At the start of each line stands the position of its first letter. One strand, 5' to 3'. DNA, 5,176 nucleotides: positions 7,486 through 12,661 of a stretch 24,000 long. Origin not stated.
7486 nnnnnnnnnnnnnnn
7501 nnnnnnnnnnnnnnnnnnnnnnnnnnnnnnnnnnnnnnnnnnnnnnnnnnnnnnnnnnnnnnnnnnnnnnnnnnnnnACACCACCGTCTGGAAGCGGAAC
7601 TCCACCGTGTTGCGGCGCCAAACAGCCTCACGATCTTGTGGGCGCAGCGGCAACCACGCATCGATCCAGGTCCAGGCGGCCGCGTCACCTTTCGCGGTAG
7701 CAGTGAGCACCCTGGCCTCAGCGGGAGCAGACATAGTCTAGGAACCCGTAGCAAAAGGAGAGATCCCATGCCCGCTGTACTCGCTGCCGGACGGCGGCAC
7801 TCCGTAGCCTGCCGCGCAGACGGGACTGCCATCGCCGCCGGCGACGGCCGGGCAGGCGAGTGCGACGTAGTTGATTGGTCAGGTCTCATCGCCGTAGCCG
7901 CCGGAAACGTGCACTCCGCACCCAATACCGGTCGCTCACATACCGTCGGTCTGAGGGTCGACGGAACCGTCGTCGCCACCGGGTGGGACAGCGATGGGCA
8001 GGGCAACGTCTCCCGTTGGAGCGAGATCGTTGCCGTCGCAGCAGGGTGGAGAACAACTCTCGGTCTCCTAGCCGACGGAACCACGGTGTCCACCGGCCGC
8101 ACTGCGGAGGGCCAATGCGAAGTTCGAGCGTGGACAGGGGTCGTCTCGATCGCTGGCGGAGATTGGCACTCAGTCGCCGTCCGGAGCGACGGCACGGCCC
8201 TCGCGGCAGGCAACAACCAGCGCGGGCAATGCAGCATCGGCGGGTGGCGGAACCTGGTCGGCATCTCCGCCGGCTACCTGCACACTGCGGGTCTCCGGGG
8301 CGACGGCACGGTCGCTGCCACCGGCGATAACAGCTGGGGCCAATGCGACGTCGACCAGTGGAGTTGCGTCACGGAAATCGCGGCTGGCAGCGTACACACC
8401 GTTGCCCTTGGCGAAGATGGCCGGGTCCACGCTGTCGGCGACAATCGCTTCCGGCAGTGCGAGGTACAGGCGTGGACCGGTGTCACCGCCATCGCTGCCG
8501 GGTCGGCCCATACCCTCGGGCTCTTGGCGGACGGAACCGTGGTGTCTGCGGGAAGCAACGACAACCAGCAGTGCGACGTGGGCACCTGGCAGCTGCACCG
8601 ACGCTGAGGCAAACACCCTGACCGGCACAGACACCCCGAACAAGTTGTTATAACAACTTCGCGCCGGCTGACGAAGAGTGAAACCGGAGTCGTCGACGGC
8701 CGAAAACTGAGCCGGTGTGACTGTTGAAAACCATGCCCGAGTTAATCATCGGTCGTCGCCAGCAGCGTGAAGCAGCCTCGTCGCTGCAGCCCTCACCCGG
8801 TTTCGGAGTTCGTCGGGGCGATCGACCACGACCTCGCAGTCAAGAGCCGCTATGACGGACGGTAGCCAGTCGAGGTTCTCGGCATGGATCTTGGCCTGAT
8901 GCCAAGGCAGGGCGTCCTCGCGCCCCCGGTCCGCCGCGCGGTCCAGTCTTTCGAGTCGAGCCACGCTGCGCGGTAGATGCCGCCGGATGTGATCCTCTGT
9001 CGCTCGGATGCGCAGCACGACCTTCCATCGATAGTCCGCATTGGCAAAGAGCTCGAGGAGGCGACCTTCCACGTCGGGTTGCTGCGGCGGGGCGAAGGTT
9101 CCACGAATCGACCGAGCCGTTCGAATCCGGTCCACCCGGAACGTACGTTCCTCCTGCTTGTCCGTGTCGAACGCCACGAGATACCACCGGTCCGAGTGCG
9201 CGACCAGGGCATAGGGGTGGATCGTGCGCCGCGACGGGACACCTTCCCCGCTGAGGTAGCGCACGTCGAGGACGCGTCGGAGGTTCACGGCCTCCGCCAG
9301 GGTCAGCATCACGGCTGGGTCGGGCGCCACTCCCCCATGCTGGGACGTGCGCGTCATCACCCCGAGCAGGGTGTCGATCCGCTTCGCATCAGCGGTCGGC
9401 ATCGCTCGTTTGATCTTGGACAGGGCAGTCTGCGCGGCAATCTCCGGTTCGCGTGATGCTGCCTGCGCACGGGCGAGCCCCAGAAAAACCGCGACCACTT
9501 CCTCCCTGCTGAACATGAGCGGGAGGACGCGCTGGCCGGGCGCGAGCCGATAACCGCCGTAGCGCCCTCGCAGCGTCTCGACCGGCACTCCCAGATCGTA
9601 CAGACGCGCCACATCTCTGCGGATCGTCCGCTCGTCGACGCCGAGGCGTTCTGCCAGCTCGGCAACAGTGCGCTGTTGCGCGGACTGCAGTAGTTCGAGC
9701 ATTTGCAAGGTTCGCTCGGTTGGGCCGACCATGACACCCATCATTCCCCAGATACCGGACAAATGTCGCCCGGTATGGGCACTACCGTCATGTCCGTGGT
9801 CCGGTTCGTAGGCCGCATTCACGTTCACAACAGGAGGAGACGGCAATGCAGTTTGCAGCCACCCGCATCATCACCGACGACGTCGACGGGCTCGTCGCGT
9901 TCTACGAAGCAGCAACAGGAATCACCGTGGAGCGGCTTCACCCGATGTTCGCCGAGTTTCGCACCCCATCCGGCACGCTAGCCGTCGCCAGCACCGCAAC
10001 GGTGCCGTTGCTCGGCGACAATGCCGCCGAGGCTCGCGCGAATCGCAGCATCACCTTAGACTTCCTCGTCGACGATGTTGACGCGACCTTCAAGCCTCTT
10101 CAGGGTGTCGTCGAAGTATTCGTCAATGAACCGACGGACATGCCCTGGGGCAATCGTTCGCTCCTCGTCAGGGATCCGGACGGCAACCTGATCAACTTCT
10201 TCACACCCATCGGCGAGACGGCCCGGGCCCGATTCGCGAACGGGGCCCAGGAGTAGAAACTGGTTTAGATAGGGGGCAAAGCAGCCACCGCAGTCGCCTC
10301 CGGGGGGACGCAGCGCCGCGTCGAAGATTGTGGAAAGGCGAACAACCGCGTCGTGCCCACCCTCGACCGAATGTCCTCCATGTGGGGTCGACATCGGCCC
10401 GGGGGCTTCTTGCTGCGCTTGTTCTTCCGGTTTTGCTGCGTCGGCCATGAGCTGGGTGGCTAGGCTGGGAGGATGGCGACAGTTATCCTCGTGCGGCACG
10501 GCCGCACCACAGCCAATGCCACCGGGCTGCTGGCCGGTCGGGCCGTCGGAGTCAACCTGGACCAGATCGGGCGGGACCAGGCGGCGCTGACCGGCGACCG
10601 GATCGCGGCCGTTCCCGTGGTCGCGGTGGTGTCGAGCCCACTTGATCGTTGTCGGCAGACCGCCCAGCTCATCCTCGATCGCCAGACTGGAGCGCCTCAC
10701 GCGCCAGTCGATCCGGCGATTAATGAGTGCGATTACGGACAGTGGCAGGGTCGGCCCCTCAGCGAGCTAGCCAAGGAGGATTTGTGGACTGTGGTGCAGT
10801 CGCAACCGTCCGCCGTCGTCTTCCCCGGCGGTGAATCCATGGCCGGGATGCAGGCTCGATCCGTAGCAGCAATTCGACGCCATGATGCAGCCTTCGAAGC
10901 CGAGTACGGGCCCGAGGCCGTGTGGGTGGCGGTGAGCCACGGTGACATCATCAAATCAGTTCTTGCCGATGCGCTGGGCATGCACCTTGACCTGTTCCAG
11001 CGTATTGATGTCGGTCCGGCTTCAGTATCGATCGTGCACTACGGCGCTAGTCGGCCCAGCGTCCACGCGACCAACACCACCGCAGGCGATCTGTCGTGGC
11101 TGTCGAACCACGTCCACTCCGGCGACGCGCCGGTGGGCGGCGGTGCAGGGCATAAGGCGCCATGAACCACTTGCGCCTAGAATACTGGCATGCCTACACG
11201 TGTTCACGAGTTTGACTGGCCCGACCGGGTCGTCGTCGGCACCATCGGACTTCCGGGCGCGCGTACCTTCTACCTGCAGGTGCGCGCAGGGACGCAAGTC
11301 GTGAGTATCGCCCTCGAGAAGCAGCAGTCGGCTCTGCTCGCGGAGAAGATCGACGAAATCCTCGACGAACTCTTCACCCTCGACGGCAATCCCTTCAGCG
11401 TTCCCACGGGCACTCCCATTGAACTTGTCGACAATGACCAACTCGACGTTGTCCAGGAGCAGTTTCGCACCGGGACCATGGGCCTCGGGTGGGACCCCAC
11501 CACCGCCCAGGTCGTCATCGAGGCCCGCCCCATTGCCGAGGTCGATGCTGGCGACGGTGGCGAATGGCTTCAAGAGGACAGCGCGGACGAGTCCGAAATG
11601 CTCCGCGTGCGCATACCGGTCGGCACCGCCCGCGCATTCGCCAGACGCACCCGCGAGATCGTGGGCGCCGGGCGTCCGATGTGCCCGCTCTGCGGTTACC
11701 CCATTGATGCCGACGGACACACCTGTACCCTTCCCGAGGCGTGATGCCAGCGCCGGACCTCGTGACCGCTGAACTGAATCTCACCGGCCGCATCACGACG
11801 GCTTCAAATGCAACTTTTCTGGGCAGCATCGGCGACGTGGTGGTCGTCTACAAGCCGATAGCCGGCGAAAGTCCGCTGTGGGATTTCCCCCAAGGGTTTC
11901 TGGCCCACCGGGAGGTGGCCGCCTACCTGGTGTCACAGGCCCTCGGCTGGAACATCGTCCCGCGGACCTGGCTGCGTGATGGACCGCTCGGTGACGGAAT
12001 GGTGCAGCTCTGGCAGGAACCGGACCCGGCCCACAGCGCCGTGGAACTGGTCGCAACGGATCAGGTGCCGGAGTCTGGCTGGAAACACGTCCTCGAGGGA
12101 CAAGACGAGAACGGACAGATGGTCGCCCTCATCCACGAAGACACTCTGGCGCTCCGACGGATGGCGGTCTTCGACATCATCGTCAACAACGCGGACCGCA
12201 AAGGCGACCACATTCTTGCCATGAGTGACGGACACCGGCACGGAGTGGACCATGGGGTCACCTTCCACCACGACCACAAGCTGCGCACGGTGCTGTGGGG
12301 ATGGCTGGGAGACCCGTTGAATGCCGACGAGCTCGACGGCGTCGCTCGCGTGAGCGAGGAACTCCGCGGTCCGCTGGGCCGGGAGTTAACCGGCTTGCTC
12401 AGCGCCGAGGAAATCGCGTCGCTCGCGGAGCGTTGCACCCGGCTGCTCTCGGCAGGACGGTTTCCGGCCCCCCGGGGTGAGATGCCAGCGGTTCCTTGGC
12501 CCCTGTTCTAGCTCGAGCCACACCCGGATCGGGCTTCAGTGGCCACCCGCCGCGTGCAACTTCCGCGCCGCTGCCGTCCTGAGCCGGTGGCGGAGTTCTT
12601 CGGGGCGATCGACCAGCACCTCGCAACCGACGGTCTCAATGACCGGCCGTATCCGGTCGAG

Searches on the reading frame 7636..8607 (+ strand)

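Call 24: search_protein_families(library=pfam, proteins=[window:7636-8607:+], max_evalue=0.001)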
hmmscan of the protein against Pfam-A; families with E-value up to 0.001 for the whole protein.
window:7636-8607:+ (323 aa): 2 families
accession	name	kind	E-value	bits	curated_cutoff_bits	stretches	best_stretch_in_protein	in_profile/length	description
PF13540.12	RCC1_2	-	2e-47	158.3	22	6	169-198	1-30/30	Regulator of chromosome condensation (RCC1) repeat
PF25390.1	WD40_RLD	-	1.8e-28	100.3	150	3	207-314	144-279/363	RCC1-like domain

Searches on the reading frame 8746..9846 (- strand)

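Call 24: search_protein_families(library=pfam, proteins=[window:8746-9846:-], max_evalue=0.001)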
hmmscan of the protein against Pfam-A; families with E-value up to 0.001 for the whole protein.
window:8746-9846:- (366 aa): 10 families
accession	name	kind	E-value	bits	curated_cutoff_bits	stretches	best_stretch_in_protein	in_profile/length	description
PF13280.12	WYL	-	6.3e-21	74.6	21.8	1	179-245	2-69/70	WYL domain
PF08279.18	HTH_11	-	5.4e-15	55.4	25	1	45-100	1-55/55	HTH domain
PF19187.6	HTH_PafC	-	2e-08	34.5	32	1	45-90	5-49/115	PafC helix-turn-helix domain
PF08220.18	HTH_DeoR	-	1.1e-07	31.9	21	1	45-95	1-50/57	DeoR-like helix-turn-helix domain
PF25212.1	HVO_A0114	-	6.1e-06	26.4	27.6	1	43-87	21-65/84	HVO_A0114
PF02082.26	Rrf2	-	7.5e-06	26.6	30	1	46-102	11-66/132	Iron-dependent Transcriptional regulator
PF25583.1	WCX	-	0.00017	22.3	23.9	1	274-359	3-76/76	WCX domain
PF12840.13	HTH_20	-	0.00023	21.5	27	1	49-87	9-47/51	Helix-turn-helix domain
PF09339.16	HTH_IclR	-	0.00024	21.3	22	0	44-82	3-42/52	IclR helix-turn-helix domain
PF13412.12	HTH_24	-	0.00069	19.6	21.9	0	45-87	4-46/48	Winged helix-turn-helix DNA-binding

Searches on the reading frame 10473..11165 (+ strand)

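Call 24: search_protein_families(library=pfam, proteins=[window:10473-11165:+], max_evalue=0.001)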
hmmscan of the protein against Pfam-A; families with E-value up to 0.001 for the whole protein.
window:10473-11165:+ (230 aa): 1 family
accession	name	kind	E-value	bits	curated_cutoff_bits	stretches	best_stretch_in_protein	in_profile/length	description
PF00300.27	His_Phos_1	-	4.6e-45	154.1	21.7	1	4-202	1-193/194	Histidine phosphatase superfamily (branch 1)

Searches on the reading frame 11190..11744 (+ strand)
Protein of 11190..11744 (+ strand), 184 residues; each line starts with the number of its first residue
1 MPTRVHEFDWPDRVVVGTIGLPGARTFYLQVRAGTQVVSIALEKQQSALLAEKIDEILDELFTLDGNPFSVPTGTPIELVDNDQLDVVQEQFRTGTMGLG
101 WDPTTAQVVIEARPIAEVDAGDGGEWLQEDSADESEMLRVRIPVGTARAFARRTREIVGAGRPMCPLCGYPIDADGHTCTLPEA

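Call 24: search_protein_families(library=pfam, proteins=[window:11190-11744:+], max_evalue=0.001)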
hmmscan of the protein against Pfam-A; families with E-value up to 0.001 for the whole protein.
window:11190-11744:+ (184 aa): 1 family
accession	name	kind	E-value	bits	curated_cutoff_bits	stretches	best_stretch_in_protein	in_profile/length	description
PF11290.13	DUF3090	-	1.9e-62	210.5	27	1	6-179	1-170/170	Protein of unknown function (DUF3090)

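Call 38: find_encoding_contigs(protein=window:11190-11744:+, flank=10000, max_places=10)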
Protein window:11190-11744:+ (184 aa): 3 contigs read that carry it; 3 places shown.
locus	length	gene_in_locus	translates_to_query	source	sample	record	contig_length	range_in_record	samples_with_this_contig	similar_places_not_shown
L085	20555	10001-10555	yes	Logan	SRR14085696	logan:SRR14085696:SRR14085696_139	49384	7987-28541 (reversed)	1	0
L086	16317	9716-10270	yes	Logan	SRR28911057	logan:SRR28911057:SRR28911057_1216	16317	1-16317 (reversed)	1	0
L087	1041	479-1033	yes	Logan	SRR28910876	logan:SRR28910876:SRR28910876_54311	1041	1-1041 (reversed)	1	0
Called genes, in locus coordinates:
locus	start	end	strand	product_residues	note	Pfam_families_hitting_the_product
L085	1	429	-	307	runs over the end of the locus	PF08240:ADH_N, PF00107:ADH_zinc_N, PF13602:ADH_zinc_N_2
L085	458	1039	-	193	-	PF00265:TK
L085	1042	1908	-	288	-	PF00797:Acetyltransf_2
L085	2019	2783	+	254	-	PF01872:RibD_C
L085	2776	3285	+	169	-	PF01613:Flavin_Reduct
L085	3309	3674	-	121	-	-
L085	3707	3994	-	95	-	-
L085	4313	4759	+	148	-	PF01553:Acyltransferase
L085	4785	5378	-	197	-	-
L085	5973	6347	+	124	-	PF00583:Acetyltransf_1 (weak)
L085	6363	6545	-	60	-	-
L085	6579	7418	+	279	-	-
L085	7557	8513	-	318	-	PF08220:HTH_DeoR (weak), PF08279:HTH_11, PF19187:HTH_PafC (faint), PF13280:WYL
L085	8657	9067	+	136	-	PF00903:Glyoxalase, PF12681:Glyoxalase_2, PF18029:Glyoxalase_6 (weak)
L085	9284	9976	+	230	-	PF00300:His_Phos_1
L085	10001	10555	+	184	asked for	PF11290:DUF3090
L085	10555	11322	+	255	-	PF00454:PI3_PI4_kinase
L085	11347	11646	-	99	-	-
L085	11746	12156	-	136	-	PF01850:PIN, PF13470:PIN_3 (faint)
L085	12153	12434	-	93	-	PF02604:PhdYeFM_antitox (weak)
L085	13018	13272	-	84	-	PF06769:YoeB_toxin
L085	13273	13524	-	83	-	PF02604:PhdYeFM_antitox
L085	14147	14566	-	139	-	PF01934:HepT-like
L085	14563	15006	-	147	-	PF01381:HTH_3, PF12844:HTH_19 (weak), PF13560:HTH_31, PF01909:NTP_transf_2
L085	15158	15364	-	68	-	PF13783:DUF4177 (weak)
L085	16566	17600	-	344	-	PF01926:MMR_HSR1, PF06071:YchF-GTPase_C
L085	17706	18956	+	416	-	PF02646:RmuC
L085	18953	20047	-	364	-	PF02401:LYTB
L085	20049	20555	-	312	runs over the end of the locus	-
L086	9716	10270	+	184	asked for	PF11290:DUF3090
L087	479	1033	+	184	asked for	PF11290:DUF3090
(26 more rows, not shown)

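Call 76: list_cluster_members(proteins=[window:11190-11744:+, window:15752-16195:-, window:18895-20145:+])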
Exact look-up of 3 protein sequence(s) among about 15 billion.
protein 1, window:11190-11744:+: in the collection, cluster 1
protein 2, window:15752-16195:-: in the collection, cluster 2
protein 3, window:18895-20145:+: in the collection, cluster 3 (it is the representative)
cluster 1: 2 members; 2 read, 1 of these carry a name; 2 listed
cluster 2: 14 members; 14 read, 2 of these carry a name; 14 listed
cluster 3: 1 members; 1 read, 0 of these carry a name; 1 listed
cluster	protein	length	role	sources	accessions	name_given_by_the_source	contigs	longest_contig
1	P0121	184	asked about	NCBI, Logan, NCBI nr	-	-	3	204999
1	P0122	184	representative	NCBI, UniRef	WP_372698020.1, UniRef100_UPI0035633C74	DUF3090 domain-containing protein [Arthrobacter sp. JSM 101049] | DUF3090 domain-containing protein n=1 Tax=Arthrobacter sp. JSM 101049 TaxID=929097 ...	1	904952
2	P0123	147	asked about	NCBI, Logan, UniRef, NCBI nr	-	-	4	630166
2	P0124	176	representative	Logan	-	-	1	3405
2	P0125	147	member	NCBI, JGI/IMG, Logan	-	predicted nucleotidyltransferase/DNA-binding XRE family transcriptional regulator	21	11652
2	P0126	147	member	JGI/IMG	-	predicted nucleotidyltransferase/DNA-binding XRE family transcriptional regulator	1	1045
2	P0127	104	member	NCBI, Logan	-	-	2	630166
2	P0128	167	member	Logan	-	-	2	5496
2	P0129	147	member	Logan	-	-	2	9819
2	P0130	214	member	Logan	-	-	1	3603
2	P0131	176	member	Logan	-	-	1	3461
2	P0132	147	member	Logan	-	-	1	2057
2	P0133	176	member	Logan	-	-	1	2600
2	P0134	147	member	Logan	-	-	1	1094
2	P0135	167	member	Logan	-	-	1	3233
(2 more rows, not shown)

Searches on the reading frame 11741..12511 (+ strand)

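Call 24: search_protein_families(library=pfam, proteins=[window:11741-12511:+], max_evalue=0.001)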
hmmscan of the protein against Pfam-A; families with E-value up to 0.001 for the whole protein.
window:11741-12511:+ (256 aa): 1 family
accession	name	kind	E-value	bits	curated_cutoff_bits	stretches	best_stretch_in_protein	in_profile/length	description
PF00454.33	PI3_PI4_kinase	-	1.7e-07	31.9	27.1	1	52-180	55-177/241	Phosphatidylinositol 3- and 4-kinase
